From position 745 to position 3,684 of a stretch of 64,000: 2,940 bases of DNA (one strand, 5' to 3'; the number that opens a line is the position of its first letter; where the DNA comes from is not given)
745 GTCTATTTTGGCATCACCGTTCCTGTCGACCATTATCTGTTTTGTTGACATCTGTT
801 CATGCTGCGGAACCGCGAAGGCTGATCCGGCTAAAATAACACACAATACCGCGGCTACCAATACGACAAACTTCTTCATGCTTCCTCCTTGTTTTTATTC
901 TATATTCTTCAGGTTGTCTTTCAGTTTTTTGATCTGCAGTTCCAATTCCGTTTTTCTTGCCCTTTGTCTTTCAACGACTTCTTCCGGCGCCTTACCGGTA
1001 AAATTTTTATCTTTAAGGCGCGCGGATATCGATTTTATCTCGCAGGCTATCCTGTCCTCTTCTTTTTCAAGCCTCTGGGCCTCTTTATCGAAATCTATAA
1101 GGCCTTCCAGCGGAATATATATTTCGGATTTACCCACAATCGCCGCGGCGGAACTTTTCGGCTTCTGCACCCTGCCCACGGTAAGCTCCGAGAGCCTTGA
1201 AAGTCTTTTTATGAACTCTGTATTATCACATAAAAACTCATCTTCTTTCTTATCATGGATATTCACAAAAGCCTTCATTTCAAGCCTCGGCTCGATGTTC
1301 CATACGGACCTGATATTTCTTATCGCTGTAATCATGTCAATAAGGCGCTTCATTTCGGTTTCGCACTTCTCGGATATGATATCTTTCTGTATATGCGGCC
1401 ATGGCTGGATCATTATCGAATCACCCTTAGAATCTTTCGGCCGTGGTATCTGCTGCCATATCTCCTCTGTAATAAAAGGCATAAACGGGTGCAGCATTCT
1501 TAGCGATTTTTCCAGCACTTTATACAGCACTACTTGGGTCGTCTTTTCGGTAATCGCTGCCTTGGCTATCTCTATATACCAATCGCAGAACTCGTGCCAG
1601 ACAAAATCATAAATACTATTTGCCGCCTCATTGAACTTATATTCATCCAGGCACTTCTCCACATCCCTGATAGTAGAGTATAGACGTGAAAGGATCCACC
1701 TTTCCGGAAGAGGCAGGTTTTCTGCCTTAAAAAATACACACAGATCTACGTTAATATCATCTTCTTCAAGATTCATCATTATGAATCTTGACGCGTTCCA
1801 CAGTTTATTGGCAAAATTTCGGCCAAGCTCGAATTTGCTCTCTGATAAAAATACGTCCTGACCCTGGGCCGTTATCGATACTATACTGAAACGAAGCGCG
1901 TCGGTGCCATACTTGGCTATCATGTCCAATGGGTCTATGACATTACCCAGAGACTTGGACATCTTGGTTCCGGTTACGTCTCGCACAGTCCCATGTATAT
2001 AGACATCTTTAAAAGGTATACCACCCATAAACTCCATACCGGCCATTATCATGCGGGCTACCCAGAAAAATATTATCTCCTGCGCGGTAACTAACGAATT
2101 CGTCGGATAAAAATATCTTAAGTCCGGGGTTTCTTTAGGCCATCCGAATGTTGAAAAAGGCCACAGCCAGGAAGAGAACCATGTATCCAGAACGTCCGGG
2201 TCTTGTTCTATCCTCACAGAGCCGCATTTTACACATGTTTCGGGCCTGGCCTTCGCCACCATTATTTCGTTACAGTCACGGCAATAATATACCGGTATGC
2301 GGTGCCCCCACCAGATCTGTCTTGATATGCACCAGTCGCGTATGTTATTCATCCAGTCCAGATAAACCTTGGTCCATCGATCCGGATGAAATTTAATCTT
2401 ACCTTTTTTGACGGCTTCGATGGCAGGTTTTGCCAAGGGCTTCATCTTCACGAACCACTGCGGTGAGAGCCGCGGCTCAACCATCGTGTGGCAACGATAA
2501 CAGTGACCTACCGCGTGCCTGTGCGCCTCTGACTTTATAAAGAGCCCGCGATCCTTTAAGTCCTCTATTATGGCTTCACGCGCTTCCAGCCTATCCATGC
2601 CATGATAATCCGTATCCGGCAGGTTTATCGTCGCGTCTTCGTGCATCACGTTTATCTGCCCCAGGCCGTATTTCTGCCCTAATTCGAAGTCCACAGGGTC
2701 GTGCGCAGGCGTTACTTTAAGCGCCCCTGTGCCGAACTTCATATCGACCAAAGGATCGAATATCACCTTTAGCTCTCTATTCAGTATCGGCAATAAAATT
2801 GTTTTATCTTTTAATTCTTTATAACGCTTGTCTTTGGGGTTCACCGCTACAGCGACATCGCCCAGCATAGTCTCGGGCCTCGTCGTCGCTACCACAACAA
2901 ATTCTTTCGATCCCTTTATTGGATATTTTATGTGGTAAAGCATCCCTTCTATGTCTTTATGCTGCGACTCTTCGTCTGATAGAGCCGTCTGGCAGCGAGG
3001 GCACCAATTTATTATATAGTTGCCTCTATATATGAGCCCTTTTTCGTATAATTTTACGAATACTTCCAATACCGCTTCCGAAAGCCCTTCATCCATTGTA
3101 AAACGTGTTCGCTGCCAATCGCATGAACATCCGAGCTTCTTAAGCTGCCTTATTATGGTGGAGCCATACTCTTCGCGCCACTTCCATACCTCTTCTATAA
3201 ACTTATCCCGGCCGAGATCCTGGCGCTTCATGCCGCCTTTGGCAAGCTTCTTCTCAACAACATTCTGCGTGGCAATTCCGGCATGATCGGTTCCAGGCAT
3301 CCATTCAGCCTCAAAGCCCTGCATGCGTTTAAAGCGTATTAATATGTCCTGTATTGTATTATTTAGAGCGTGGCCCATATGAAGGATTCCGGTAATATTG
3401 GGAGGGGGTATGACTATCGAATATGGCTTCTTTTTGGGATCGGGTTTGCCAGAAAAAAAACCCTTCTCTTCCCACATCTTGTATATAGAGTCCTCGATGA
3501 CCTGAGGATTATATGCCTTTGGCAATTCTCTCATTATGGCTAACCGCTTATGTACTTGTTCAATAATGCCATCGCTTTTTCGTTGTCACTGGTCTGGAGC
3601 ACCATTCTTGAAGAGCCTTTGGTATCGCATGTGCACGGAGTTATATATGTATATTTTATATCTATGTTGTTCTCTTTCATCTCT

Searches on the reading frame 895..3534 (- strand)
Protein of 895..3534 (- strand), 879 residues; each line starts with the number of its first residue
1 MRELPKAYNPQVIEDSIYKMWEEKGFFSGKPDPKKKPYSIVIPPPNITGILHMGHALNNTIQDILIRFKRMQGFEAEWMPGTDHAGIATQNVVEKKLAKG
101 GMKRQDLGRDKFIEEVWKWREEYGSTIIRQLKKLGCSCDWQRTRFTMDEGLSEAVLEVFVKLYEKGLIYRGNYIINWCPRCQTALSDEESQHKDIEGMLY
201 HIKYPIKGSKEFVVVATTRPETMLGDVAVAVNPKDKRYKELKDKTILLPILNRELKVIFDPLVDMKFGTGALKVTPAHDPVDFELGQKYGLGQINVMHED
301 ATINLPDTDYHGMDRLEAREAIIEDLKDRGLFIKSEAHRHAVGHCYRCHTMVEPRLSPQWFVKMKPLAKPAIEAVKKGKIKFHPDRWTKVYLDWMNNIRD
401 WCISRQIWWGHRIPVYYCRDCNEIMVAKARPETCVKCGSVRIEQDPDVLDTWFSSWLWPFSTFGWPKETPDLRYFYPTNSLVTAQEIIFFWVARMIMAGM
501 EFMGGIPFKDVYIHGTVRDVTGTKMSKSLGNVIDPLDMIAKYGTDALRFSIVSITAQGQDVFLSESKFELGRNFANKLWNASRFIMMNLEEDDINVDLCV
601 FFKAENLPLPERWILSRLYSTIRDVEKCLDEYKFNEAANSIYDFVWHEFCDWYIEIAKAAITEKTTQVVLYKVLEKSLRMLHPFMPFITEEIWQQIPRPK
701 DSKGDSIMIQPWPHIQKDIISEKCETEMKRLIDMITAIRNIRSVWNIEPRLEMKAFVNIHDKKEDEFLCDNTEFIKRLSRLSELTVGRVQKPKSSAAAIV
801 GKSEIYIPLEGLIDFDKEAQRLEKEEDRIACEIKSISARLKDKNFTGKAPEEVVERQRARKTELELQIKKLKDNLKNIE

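Call 64: search_protein_families(library=pfam, proteins=[window:895-3534:-], max_evalue=0.0001)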
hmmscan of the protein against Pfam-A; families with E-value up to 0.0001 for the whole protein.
window:895-3534:- (879 aa): 6 families
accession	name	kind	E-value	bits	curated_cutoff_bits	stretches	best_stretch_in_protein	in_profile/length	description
PF00133.28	tRNA-synt_1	-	9.6e-145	482.9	22.7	1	17-562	2-412/414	tRNA synthetases class I (I, L, M and V)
PF08264.19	Anticodon_1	-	1.3e-44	152.1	25.1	1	611-754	1-145/148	Anticodon-binding domain of tRNA ligase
PF09334.17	tRNA-synt_1g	-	1.5e-24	87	20.1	2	45-189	8-134/391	tRNA synthetases class I (M)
PF10458.14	Val_tRNA-synt_C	-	4.4e-13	49.7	25.9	1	814-878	1-65/66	Valyl tRNA synthetase tRNA binding arm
PF13603.12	tRNA-synt_1_2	-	9.1e-08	32.2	25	1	244-300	87-143/185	Leucyl-tRNA synthetase, editing domain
PF01406.26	tRNA-synt_1e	-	1.2e-06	28.5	27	0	505-553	234-282/301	tRNA synthetases class I (C) catalytic domain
